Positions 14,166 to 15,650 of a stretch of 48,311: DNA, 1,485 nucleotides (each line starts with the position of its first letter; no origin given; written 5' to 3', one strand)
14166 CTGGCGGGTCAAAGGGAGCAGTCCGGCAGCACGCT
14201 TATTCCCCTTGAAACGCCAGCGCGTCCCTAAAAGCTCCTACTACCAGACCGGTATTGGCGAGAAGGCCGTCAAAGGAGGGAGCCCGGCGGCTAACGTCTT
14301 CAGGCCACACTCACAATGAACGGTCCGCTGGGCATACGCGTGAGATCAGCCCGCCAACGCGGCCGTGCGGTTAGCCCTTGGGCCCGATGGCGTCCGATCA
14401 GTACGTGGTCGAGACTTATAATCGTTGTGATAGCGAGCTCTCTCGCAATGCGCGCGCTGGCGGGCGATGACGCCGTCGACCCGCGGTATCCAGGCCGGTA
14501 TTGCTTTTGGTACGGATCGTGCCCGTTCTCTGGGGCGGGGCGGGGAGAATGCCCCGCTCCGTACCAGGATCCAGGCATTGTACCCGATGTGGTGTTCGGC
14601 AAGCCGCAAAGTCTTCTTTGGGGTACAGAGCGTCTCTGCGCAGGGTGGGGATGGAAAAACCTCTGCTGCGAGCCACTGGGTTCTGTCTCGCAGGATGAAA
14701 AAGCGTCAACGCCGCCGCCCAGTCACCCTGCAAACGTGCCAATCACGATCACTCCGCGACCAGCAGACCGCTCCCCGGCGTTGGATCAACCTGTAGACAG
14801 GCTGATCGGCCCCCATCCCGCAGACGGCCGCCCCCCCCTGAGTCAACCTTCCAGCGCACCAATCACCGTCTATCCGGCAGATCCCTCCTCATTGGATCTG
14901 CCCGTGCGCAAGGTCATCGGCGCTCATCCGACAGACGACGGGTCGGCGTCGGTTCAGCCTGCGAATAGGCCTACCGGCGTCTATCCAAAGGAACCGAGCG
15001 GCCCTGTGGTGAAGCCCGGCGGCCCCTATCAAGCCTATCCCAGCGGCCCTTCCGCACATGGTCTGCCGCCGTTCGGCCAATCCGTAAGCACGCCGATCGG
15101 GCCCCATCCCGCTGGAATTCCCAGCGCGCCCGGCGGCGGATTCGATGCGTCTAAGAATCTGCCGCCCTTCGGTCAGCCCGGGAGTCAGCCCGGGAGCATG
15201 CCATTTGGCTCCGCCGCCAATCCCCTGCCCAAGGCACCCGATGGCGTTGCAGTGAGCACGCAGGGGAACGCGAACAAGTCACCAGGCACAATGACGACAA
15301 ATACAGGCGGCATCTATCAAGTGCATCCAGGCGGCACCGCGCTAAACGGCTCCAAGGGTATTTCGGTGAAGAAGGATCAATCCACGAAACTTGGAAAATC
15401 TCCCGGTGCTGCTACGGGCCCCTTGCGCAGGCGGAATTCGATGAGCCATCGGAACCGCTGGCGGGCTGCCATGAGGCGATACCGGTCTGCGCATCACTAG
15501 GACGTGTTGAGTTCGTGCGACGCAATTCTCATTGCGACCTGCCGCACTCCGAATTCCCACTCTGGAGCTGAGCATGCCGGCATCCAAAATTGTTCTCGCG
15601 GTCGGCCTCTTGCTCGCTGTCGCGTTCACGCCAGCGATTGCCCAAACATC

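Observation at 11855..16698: Lower-GC islet: a membrane CadC-like/TPR regulator divergent from three genes with signal-like N-termini, none in a family I can name - best candidate for an undescribed system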

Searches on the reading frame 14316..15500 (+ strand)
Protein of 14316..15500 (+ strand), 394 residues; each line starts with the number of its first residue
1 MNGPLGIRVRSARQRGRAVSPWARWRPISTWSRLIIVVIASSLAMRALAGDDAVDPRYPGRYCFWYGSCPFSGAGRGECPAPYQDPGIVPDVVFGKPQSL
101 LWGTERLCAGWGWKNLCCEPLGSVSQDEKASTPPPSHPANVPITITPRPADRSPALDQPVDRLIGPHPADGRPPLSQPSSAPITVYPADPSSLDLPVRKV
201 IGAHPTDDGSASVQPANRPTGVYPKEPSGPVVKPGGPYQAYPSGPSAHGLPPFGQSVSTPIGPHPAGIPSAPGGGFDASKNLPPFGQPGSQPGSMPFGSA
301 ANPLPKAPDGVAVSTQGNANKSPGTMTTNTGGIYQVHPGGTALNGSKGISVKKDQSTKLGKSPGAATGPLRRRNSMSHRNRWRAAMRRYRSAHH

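Call 3: search_protein_families(library=pfam, proteins=[window:14316-15500:+], max_evalue=1)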
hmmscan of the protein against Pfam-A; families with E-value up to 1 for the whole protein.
window:14316-15500:+ (394 aa): 0 families

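Call 4: search_protein_families(library=ncbifam, proteins=[window:14316-15500:+], max_evalue=1)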
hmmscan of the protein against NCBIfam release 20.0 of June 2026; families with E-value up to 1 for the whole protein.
window:14316-15500:+ (394 aa): 0 families

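Call 7: find_homologous_proteins(query=window:14316-15497:+)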
Query window:14316-15497:+ (394 aa): 5 proteins with E <= 0.001 among 7232 candidates.
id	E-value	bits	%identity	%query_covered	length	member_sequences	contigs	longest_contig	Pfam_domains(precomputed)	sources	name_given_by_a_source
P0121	4.8e-264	894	100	100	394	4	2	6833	-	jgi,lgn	jgi:hypothetical protein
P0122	5.3e-151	522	68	93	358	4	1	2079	-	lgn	-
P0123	9.1e-74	267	47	92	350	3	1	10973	-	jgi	jgi:hypothetical protein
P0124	1.3e-72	264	43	92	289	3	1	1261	-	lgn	-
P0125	1.5e-46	178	48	50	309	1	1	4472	-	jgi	jgi:hypothetical protein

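Call 8: find_encoding_contigs(protein=P0123, flank=10000, max_places=4)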
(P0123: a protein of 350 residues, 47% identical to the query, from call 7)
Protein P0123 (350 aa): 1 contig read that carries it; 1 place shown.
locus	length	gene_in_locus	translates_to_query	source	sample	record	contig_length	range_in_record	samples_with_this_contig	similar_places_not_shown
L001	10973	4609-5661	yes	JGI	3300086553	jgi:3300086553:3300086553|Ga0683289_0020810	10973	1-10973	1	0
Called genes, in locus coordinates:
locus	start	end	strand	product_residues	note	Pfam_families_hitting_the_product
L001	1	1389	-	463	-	?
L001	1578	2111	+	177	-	-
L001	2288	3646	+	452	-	-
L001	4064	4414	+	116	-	-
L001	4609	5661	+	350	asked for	-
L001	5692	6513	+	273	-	-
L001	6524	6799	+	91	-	-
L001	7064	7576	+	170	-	-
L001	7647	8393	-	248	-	PF00656:Peptidase_C14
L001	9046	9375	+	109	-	-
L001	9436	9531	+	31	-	-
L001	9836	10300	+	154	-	-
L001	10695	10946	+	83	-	-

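Call 12: find_encoding_contigs(protein=P0125, flank=10000, max_places=3)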
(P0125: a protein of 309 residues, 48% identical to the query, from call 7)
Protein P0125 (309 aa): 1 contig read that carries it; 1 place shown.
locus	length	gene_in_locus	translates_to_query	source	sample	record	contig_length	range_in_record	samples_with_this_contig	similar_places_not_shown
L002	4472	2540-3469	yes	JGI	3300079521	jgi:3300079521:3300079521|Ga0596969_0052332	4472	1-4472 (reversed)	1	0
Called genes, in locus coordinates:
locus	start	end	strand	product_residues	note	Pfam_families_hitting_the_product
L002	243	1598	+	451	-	-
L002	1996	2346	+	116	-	-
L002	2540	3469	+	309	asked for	-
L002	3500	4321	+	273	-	-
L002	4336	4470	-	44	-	?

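Call 18: find_related_loci(query=A1, collection=genome_contigs, flank=8000)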
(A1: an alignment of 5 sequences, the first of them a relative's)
Query A1 (394 aa) in genome_contigs; peptide patterns used: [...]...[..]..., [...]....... (x = any residue, [..] = any of these).
76 stretches matched a pattern, but none encodes a relative of the query by tblastn (E <= 1e-3).

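Call 19: find_related_loci(query=A1, collection=metagenome_contigs, flank=8000)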
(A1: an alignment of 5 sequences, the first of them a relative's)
Query A1 (394 aa) in metagenome_contigs; peptide patterns used: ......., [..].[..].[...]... (x = any residue, [..] = any of these).
256 stretches matched a pattern, but none encodes a relative of the query by tblastn (E <= 1e-3).

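Call 43: find_encoding_contigs(protein=P0122, flank=10000, max_places=3)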
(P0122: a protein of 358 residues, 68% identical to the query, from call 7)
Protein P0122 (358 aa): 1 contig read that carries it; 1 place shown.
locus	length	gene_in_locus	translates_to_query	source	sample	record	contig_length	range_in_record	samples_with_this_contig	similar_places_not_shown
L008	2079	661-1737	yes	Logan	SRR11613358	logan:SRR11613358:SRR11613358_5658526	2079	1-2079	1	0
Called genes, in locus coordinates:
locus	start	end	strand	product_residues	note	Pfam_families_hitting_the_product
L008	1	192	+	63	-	?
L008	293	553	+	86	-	-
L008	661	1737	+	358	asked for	-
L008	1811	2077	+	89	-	?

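Call 44: find_encoding_contigs(protein=P0121, flank=10000, max_places=4)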
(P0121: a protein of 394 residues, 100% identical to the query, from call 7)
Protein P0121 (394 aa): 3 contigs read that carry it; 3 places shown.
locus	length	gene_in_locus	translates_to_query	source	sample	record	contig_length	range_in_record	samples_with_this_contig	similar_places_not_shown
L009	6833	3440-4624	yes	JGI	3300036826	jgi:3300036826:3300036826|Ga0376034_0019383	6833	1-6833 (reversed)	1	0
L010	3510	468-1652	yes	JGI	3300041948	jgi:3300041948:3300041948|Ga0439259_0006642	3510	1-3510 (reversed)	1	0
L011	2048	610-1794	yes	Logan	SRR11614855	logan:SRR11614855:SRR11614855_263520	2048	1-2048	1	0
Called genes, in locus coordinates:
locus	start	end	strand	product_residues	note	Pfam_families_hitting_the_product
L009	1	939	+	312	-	?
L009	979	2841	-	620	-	PF00486:Trans_reg_C, PF13414:TPR_11 (faint), PF13428:TPR_14 (faint), PF13432:TPR_16 (faint), PF23914:TPR_CcmH_CycH (weak), PF12895:ANAPC3 (weak), PF14559:TPR_19 (weak), PF13431:TPR_17 (weak), +3 more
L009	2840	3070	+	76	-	-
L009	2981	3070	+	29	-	-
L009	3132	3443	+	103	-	-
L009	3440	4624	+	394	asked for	-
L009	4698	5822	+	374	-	-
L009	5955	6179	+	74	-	-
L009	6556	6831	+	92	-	?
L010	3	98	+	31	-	?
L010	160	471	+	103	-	-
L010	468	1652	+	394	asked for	-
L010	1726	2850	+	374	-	-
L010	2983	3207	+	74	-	-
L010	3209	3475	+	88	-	-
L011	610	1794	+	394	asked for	-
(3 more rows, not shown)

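Call 47: predict_structure(alignment_id=A1)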
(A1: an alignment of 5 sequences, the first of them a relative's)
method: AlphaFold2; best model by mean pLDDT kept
length: 394 residues; sequences in the alignment: 5
mean_pLDDT: 39.0   pTM: 0.16
mean pLDDT of the five models: 39.0, 37.1, 32.0, 31.6, 29.4
residues with pLDDT >= 90: 0; 70-90: 0; 50-70: 31; < 50: 363
segments of 3 or more residues with pLDDT < 50: 1-3, 5-27, 37-60, 67-114, 119-174, 176-223, 225-375, 389-394
pLDDT, mean of each block of 10 residues (from residue 1): 44 46 48 49 38 46 47 40 36 40 41 46 37 36 33 37 40 43 38 40 34 36 38 36 38 37 37 35 38 32 31 29 30 33 34 39 37 49 56 40
secondary structure, 60 per line:
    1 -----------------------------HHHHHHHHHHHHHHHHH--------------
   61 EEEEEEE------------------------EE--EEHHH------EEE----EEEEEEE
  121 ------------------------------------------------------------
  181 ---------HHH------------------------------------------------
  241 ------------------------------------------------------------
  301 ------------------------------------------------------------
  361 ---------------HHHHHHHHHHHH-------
elements in order: H30-46 E61-67 E107-109 E114-120 H376-387

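Call 59: search_protein_families(library=pfam, proteins=[L001:2288-3643:+, L001:1578-2108:+, L001:4064-4411:+, L001:6524-6796:+], max_evalue=0.1)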
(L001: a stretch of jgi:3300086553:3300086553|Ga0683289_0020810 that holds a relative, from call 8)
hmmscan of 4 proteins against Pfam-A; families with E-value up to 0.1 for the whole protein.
L001:2288-3643:+ (452 aa): 0 families

L001:1578-2108:+ (177 aa): 1 family
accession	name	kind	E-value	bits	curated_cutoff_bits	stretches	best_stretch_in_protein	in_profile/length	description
PF18486.7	PUB_1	-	0.0077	16.5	31.2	1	41-71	22-51/64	PNGase/UBA- or UBX-containing domain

L001:4064-4411:+ (116 aa): 1 family
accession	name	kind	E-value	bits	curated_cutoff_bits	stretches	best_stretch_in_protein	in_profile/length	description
PF24319.2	DUF7491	-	0.01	16.5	30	0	31-55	40-64/90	Coiled-coil region of unknown function (DUF7491)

L001:6524-6796:+ (91 aa): 0 families

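Call 76: search_protein_representatives(alignment_id=A1)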
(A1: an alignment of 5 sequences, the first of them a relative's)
Query: 5 sequences, 345 profile positions. Proteins with E-value up to 0.001 (for the whole library): 7; up to 1e-10: 6; up to 1e-30: 4. The best 7 are listed.
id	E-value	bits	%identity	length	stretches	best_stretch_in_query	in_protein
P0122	1.2e-168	577.7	-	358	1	5-345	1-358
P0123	5.2e-150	516.4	-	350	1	1-345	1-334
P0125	6.3e-117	407.6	-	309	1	3-345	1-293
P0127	6.6e-41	157.6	-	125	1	221-345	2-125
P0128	1.5e-12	64.4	-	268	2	11-158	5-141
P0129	3.1e-11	60.0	-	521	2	208-331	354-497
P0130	4.9e-04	36.4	-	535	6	68-93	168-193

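Call 78: find_encoding_contigs(protein=P0128, flank=8000, max_places=3)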
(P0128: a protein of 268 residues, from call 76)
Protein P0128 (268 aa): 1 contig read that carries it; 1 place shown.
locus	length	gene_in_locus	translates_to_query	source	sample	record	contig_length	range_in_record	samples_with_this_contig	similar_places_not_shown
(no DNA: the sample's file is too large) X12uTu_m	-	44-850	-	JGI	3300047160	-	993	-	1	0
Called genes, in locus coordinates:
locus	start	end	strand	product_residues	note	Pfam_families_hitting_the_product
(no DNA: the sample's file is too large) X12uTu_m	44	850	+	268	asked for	-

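Call 79: find_encoding_contigs(protein=P0129, flank=8000, max_places=3)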
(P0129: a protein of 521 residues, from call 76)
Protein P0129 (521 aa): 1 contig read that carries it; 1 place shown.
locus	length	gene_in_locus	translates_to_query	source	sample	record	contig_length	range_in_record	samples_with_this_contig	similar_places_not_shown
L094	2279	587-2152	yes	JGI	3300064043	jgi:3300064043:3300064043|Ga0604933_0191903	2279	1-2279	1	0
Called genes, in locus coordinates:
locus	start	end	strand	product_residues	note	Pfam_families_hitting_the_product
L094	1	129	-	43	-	?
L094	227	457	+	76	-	-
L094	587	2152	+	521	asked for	-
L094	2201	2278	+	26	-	?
